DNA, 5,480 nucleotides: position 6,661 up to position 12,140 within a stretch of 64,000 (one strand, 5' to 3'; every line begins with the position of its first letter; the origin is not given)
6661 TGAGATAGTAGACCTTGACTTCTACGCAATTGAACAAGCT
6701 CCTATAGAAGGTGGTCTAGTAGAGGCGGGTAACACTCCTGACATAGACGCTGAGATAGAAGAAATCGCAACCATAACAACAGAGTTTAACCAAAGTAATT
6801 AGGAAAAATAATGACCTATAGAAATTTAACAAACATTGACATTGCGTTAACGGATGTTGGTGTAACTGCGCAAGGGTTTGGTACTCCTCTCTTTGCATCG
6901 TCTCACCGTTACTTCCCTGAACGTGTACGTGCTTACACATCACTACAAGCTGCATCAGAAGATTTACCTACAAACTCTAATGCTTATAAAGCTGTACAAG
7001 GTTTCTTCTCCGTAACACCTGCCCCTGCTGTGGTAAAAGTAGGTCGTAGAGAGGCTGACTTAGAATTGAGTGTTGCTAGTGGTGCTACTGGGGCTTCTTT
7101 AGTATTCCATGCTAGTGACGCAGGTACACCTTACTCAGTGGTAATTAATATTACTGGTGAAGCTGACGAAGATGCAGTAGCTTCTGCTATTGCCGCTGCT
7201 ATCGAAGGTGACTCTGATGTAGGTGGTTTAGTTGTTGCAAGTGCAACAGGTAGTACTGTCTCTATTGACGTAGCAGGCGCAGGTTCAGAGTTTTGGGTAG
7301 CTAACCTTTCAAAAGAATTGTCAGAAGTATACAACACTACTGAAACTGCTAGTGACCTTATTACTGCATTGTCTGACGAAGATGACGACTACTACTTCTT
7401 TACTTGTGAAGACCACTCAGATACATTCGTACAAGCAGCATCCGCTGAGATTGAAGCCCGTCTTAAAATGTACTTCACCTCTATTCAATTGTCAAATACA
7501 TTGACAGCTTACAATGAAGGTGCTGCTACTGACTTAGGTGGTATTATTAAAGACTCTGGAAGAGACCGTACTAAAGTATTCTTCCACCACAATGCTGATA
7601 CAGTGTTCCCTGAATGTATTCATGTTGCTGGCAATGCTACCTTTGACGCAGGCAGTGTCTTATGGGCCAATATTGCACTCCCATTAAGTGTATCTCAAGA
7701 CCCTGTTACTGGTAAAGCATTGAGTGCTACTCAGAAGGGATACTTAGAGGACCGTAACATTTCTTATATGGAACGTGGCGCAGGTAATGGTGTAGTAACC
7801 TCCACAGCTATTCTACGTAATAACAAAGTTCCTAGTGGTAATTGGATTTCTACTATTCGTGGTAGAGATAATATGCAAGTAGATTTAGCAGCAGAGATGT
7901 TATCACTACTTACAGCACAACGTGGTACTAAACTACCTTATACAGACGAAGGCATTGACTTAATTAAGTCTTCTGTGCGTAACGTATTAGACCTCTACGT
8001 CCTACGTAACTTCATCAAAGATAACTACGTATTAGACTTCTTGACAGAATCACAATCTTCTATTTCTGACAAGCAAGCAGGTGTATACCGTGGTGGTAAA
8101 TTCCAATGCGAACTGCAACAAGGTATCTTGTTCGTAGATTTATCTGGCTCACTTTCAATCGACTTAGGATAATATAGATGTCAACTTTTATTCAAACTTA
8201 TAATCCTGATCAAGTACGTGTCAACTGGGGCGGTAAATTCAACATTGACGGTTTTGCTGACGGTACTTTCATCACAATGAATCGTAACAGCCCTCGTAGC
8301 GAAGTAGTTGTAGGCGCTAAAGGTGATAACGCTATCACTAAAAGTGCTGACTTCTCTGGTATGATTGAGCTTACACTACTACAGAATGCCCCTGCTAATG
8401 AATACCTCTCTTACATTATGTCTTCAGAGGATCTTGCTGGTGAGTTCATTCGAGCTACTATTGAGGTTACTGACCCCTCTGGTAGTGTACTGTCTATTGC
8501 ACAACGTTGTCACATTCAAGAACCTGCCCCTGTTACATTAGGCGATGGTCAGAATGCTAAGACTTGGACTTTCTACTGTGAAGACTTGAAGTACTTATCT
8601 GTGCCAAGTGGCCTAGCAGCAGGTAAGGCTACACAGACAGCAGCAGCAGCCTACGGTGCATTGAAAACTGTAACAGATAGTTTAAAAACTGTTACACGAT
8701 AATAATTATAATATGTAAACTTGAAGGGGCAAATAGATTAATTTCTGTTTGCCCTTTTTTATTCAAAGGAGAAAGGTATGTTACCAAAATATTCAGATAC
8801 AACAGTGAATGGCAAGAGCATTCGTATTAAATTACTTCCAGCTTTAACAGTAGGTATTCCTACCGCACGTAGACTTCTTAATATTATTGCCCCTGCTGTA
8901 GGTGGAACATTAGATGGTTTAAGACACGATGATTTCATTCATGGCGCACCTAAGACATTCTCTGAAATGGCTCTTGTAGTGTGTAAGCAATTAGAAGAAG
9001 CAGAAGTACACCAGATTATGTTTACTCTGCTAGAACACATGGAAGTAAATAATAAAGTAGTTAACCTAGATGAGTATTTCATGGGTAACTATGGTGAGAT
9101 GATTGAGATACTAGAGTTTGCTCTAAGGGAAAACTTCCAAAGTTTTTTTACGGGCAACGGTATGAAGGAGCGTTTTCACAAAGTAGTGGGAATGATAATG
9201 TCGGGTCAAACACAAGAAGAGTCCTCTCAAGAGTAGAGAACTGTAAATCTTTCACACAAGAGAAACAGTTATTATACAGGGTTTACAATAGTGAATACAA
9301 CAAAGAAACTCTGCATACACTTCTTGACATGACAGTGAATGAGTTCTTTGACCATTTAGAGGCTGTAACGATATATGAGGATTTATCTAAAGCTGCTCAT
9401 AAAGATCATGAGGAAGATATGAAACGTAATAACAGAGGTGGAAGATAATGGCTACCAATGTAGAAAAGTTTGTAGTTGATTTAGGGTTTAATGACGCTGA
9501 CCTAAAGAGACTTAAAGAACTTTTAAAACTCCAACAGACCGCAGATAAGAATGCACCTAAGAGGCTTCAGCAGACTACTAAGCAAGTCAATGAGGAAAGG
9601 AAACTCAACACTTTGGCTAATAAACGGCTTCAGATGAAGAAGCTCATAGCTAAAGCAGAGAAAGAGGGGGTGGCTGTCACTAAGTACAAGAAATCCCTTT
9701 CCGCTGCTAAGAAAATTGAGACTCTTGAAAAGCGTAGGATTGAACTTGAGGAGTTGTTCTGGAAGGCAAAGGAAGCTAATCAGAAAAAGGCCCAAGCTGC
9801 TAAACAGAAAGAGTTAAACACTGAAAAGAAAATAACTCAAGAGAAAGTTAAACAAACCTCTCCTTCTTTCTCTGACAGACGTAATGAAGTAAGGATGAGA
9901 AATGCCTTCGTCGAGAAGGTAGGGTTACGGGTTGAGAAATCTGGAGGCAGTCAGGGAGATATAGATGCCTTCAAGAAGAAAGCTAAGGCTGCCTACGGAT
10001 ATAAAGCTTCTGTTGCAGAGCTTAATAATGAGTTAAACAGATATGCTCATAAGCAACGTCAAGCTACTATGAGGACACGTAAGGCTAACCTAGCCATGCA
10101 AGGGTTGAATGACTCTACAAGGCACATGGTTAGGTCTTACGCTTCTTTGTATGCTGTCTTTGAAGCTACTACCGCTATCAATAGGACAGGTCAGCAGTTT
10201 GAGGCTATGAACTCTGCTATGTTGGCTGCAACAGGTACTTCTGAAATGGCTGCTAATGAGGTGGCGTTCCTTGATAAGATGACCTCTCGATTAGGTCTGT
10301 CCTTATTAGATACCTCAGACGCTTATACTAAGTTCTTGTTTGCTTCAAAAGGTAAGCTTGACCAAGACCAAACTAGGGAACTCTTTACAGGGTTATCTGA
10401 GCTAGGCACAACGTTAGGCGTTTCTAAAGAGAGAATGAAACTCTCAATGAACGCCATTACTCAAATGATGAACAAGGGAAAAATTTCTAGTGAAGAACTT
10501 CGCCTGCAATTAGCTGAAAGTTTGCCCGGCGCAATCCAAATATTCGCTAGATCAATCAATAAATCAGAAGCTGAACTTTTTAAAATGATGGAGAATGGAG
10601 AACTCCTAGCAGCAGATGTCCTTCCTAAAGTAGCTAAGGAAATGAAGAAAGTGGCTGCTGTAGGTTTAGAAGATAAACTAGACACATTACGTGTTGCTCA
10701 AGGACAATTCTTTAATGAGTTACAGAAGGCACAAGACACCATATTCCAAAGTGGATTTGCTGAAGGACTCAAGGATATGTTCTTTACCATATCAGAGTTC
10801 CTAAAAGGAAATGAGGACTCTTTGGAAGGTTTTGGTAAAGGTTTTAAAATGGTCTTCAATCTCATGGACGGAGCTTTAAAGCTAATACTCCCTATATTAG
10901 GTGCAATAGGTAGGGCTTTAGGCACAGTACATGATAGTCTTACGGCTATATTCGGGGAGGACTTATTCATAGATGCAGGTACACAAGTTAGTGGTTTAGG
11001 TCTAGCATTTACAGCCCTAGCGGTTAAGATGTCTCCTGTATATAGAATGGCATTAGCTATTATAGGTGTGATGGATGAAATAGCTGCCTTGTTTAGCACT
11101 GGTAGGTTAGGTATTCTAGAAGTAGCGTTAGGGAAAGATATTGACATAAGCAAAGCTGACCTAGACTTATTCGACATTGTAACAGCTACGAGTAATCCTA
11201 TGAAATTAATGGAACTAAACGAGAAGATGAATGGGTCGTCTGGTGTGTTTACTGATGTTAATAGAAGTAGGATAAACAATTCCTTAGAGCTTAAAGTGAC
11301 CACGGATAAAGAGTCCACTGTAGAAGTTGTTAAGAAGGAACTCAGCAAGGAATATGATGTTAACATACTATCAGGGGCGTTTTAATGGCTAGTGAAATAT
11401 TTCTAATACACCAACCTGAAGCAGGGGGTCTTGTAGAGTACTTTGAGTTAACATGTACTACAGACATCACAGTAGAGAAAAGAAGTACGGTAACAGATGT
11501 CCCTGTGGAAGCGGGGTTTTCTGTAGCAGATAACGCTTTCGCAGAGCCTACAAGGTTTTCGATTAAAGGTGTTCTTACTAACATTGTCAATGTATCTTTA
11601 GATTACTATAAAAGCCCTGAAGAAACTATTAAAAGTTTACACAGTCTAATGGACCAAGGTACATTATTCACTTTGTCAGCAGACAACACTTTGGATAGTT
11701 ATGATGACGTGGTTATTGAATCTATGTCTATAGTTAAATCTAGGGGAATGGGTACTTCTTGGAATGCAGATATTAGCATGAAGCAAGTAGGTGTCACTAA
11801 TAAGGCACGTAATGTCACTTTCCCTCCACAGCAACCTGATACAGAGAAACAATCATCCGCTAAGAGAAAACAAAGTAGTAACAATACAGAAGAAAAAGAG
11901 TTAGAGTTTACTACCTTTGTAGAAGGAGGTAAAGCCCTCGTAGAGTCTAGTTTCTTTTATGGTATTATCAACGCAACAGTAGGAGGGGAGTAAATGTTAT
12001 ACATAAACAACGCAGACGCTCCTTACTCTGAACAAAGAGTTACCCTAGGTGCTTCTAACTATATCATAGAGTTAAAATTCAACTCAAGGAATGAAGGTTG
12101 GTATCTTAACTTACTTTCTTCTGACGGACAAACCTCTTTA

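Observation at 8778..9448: Canonical G/GT-type programmed -1 frameshift on a T7 run in the tail chaperone gene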

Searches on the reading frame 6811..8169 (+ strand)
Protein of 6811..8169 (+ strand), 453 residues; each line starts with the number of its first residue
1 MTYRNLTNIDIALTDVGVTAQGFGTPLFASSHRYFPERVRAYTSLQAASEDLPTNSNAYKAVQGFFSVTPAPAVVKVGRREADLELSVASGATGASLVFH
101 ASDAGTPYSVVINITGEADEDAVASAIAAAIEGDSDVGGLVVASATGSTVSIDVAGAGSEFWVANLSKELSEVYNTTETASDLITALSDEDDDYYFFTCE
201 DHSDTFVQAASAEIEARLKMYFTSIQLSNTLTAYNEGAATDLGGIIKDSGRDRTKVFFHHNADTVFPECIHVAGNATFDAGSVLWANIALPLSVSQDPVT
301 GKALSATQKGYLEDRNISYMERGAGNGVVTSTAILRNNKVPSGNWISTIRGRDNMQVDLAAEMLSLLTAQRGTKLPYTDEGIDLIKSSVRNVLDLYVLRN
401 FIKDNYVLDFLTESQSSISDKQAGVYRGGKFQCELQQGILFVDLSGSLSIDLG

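Call 55: search_protein_families(library=phrogs, proteins=[window:6811-8169:+], max_evalue=0.00001)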
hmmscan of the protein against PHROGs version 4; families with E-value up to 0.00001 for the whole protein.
window:6811-8169:+ (453 aa): 2 families
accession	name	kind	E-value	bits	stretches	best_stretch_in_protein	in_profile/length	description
phrog_205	-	tail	8.9e-74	249.9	1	2-450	14-434/455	tail sheath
phrog_9590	-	unknown function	2.6e-20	73.9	1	158-452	92-376/377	-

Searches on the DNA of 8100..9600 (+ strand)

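Call 5: search_dna_similar(query=window:8100-9600:+, collection=phages, mode=near, max_rows=20)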
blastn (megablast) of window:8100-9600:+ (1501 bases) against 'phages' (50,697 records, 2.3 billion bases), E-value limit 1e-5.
Records with a match: 2; places in all: 2; records where one place covers at least 80% of the query: 2.
Best place of each record, by identity: >=99% 2.
By first word of the organism name: Alteromonas 2.
By host as written in the record: Alteromonas sp. 2.
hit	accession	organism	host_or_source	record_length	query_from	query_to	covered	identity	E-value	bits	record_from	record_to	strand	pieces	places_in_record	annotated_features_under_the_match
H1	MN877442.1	Alteromonas phage vB_AmeM_PT11-V22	Alteromonas sp.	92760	1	1501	100%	100.0%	0e+0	2772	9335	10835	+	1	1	hypothetical protein (x3) | tape measure chaperone | tail tape measure protein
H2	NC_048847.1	Alteromonas phage vB_AmeM_PT11-V22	Alteromonas sp.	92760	1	1501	100%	100.0%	0e+0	2772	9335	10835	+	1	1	virion structural protein | tail assembly chaperone | tail length tape measure protein | hypothetical protein | tail sheath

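Call 6: get_annotated_region(hit=H1, flank=6000)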
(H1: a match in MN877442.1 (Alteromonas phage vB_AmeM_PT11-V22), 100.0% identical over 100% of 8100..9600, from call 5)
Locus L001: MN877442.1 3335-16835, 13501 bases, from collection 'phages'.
description: Alteromonas phage vB_AmeM_PT11-V22, complete genome.
organism: Alteromonas phage vB_AmeM_PT11-V22 (NCBI taxid 2704031)
taxonomy: Viruses; Duplodnaviria; Heunggongvirae; Uroviricota; Caudoviricetes; Myoalterovirus; Myoalterovirus PT11V22
host: Alteromonas sp.; source: surface seawater; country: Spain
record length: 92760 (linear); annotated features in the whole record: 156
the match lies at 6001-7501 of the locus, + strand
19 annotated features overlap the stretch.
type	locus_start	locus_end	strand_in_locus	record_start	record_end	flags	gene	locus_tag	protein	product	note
CDS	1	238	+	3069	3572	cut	-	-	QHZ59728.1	methyltransferase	methyltransferase; ORF3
CDS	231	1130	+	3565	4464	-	-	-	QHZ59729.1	hypothetical protein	hypothetical protein; ORF4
CDS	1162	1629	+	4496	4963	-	-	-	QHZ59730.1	hypothetical protein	hypothetical protein; ORF5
CDS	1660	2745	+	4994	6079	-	-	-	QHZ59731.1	major capsid protein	major capsid protein; ORF6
CDS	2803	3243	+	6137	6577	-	-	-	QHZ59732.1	hypothetical protein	hypothetical protein; ORF7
CDS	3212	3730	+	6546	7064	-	-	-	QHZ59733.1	hypothetical protein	hypothetical protein; ORF8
CDS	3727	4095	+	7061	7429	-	-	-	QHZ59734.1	hypothetical protein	hypothetical protein; ORF9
CDS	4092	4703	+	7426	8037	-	-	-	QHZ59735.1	hypothetical protein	hypothetical protein; ORF10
CDS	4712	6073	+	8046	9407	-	-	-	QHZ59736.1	hypothetical protein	hypothetical protein; ORF11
CDS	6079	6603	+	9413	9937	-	-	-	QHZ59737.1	hypothetical protein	hypothetical protein; ORF12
CDS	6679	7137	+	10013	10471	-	-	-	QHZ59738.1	tape measure chaperone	tape measure chaperone; ORF13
CDS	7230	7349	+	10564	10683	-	-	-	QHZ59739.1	hypothetical protein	hypothetical protein; ORF14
CDS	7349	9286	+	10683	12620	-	-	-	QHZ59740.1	tail tape measure protein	tail tape measure protein; ORF15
CDS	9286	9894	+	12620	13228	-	-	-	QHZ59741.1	hypothetical protein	hypothetical protein; ORF16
CDS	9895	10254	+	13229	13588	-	-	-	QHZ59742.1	hypothetical protein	hypothetical protein; ORF17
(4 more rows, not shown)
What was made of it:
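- Checked: It has one at 9329, which GenBank uses for a 39-aa 'ORF14' (call 6).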

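Call 7: get_annotated_region(hit=H2, flank=6000)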
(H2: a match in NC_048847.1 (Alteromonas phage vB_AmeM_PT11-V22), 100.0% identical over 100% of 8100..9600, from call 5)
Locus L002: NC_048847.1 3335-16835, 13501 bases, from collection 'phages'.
description: Alteromonas phage vB_AmeM_PT11-V22, complete genome.
organism: Alteromonas phage vB_AmeM_PT11-V22 (NCBI taxid 2704031)
taxonomy: Viruses; Duplodnaviria; Heunggongvirae; Uroviricota; Caudoviricetes; Myoalterovirus; Myoalterovirus PT11V22
host: Alteromonas sp.; source: surface seawater; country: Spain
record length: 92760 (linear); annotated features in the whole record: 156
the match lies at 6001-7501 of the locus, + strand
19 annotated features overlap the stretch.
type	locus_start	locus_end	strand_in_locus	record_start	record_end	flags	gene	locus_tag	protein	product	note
CDS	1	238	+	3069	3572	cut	-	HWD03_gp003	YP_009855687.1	DNA methyltransferase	methyltransferase; ORF3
CDS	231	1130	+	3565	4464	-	-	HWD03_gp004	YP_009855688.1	hypothetical protein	hypothetical protein; ORF4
CDS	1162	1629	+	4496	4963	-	-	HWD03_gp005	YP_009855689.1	hypothetical protein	hypothetical protein; ORF5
CDS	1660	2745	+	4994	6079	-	-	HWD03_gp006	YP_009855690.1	major capsid protein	major capsid protein; ORF6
CDS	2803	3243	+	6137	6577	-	-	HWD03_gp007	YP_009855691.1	hypothetical protein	hypothetical protein; ORF7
CDS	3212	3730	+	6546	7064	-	-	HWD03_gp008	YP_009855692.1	tail completion or Neck1 protein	hypothetical protein; ORF8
CDS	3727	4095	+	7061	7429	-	-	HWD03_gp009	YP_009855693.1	head protein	hypothetical protein; ORF9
CDS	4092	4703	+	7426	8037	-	-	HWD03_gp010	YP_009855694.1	hypothetical protein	hypothetical protein; ORF10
CDS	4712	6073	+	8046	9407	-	-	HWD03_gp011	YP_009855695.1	tail sheath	hypothetical protein; ORF11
CDS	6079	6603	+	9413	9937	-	-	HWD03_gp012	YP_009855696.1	virion structural protein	hypothetical protein; ORF12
CDS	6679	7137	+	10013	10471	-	-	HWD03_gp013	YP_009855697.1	tail assembly chaperone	tape measure chaperone; ORF13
CDS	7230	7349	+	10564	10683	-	-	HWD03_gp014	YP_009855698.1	hypothetical protein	hypothetical protein; ORF14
CDS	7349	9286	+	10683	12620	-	-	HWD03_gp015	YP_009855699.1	tail length tape measure protein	tail tape measure protein; ORF15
CDS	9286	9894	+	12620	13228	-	-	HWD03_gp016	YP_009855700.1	endolysin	hypothetical protein; ORF16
CDS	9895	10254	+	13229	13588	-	-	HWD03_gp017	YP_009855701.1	hypothetical protein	hypothetical protein; ORF17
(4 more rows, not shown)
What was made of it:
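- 8778..9236 (+): Frame-0 tail assembly chaperone gene (the 'G'-like product, 152 aa, 17.1 kDa). GenBank ORF13 'tape measure chaperone'. Annotation in MN877442/NC_048847 (calls 6, 7).
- This is how GenBank and RefSeq annotate the record (calls 6, 7).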

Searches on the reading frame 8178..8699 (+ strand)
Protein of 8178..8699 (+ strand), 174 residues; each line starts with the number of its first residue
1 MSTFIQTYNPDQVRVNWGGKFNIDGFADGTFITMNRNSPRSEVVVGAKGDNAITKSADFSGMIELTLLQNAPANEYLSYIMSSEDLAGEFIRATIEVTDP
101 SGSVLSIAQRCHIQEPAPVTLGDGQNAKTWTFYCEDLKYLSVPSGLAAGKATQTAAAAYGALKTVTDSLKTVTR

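Call 55: search_protein_families(library=phrogs, proteins=[window:8178-8699:+], max_evalue=0.00001)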
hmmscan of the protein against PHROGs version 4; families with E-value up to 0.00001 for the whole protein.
window:8178-8699:+ (174 aa): 1 family
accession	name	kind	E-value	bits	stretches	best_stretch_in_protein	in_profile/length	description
phrog_280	-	head and packaging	9.1e-35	120.7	1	6-141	4-137/143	virion structural protein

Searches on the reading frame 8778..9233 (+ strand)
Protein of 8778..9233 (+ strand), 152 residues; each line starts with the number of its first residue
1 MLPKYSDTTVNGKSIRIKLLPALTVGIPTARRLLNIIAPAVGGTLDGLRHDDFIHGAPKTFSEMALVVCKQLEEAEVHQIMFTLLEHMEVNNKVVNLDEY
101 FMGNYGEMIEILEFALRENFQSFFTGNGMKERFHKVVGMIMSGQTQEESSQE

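Call 8: search_protein_families(library=pfam, proteins=[window:8778-9233:+], max_evalue=1)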
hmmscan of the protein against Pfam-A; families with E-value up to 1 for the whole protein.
seq(152 aa): 1 family
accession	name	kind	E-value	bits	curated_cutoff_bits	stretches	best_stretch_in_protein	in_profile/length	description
PF21822.3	Phage_TAC_15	-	6.8e-22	78.8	22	1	11-126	1-125/127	Phage tail assembly chaperone protein, TAC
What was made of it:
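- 8778..9236 (+): Pfam PF21822 Phage_TAC_15, 78.8 bits against a cut-off of 22 (call 8).
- On Pfam PF21822 Phage_TAC_15: 78.8 bits against 22, residues 11-126 on profile positions 1-125 of 127 (call 8).
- Gene identity and context: PF21822 TAC (call 8).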

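Call 9: search_protein_families(library=phrogs, proteins=[window:8778-9233:+], max_evalue=1)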
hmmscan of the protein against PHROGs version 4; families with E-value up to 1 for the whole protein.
seq(152 aa): 5 families
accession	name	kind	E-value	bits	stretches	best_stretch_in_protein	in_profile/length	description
phrog_1613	-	tail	2.1e-21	77.7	1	6-131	6-131/143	tail assembly chaperone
phrog_3840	-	tail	5.7e-13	49.6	1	64-147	63-151/158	tail assembly chaperone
phrog_1688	-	tail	8.7e-05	23.6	1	7-131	3-139/146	tail assembly chaperone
phrog_29715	-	tail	0.00012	22.9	1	33-128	43-140/255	tail assembly chaperone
phrog_11820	-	tail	0.14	13.1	1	70-128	63-126/151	tail assembly chaperone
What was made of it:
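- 8778..9236 (+): PHROG 1613 tail assembly chaperone (call 9).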

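Call 11: find_related_loci(query=window:8778-9233:+, collection=viral_contigs, flank=3000)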
Query seq(152 aa) (152 aa) in viral_contigs; peptide patterns used: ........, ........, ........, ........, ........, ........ (x = any residue, [..] = any of these).
12 stretches matched a pattern; 3 encode a relative of the query (tblastn E <= 1e-3); 3 distinct loci.
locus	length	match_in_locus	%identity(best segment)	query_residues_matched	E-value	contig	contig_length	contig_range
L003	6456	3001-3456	95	1-152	4e-99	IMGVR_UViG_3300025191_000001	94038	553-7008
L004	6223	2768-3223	93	1-152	3e-95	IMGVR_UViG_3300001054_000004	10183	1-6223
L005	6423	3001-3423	38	6-146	5e-35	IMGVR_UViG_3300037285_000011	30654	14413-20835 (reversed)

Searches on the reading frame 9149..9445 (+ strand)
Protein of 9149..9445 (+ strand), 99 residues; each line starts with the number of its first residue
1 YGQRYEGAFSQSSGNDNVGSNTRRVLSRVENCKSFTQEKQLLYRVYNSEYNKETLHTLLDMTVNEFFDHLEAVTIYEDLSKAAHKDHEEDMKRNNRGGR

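Call 8: search_protein_families(library=pfam, proteins=[window:9149-9445:+], max_evalue=1)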
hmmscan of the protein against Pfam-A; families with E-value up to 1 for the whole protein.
seq(99 aa): 2 families
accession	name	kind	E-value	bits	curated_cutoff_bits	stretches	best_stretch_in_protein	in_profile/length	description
PF15167.11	DUF4581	-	0.0096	16.6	27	1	18-90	49-117/131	Domain of unknown function (DUF4581)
PF23576.2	SEN1_barrel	-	0.064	13.7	27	1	11-53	46-85/101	Helicase SEN1 beta-barrel domain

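Call 9: search_protein_families(library=phrogs, proteins=[window:9149-9445:+], max_evalue=1)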
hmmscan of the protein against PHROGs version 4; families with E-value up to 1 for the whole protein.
seq(99 aa): 3 families
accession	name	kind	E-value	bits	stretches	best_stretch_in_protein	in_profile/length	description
phrog_9583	-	unknown function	0.021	16.4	1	45-91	11-55/113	-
phrog_11838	-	DNA, RNA and nucleotide metabolism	0.055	13.6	1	42-83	245-286/420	clamp loader of DNA polymerase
phrog_4963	-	tail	0.22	12.8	1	32-67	17-52/79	tail assembly chaperone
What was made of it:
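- Tried and rejected: Pfam and PHROG gave only sub-threshold noise (DUF4581 E 0.01; phrog_9583 E 0.02) (calls 8, 9).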

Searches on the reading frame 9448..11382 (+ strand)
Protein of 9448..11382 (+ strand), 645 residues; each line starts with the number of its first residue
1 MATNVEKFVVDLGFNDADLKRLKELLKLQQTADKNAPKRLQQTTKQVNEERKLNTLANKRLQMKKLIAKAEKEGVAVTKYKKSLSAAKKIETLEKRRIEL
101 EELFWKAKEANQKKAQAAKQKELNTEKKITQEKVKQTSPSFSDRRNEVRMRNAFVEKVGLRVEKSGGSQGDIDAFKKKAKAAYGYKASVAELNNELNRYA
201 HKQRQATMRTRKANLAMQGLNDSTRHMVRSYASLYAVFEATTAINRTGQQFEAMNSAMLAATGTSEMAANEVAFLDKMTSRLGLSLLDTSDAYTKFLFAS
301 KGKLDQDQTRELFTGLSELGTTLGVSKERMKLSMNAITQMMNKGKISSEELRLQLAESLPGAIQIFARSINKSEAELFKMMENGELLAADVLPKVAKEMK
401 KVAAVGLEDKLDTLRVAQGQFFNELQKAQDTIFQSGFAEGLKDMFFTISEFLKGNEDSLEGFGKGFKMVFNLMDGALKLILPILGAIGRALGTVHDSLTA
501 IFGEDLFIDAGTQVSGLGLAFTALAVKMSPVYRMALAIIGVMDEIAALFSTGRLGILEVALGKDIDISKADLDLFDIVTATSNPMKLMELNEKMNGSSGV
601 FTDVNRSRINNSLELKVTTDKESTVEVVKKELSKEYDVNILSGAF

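Call 55: search_protein_families(library=phrogs, proteins=[window:9448-11382:+], max_evalue=0.00001)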
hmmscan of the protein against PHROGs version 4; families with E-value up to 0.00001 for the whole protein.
window:9448-11382:+ (645 aa): 18 families
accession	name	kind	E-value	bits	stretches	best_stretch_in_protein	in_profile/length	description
phrog_7817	-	unknown function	2.9e-63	215.5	1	34-622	111-675/742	-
phrog_23370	-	tail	1.6e-54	186.8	1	15-346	122-447/448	tail length tape measure protein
phrog_28779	-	tail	3.4e-51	175.6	1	116-516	96-495/677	tail length tape measure protein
phrog_5255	-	tail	1e-46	161.1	1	30-545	127-626/800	tail length tape measure protein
phrog_2335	-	tail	8.5e-46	157.5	1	190-513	429-766/1536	tail length tape measure protein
phrog_25927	-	tail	2.1e-39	136.8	1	165-445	101-391/625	tail length tape measure protein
phrog_9807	-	tail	3.7e-34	118.4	1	176-461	257-558/1972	tail length tape measure protein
phrog_4036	-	tail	4.4e-28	99.4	1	4-470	5-486/749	tail length tape measure protein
phrog_18891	-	tail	6.7e-27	94.8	1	249-468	271-493/1191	tail length tape measure protein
phrog_35923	-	tail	8.3e-26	91.9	1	23-343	33-343/347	tail length tape measure protein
phrog_20644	-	tail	9.6e-22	78.1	1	240-450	209-423/671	tail length tape measure protein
phrog_9766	-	tail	6.9e-16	59.4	1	23-345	28-339/342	tail length tape measure protein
phrog_34878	-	unknown function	7e-15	56.1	1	356-511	2-166/316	-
phrog_30206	-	tail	4e-14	53.4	1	76-329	364-618/628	tail length tape measure protein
phrog_33615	-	unknown function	4.6e-13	48.7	1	240-423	279-464/1395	-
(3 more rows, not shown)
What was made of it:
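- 9448..11385 (+): Tape measure protein gene. Its ATG overlaps the stop of the -1 ORF (TAATG). Multiple PHROG tape-measure families, E down to 1e-54 (call 55).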

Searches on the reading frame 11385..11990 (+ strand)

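Call 55: search_protein_families(library=phrogs, proteins=[window:11385-11990:+], max_evalue=0.00001)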
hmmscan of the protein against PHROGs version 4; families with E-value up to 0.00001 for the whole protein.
window:11385-11990:+ (202 aa): 2 families
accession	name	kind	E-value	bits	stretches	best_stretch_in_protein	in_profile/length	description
phrog_1517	-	lysis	1.2e-24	88.2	1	20-172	14-170/202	endolysin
phrog_817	-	tail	8.4e-22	78.6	1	20-171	18-178/200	tail fiber protein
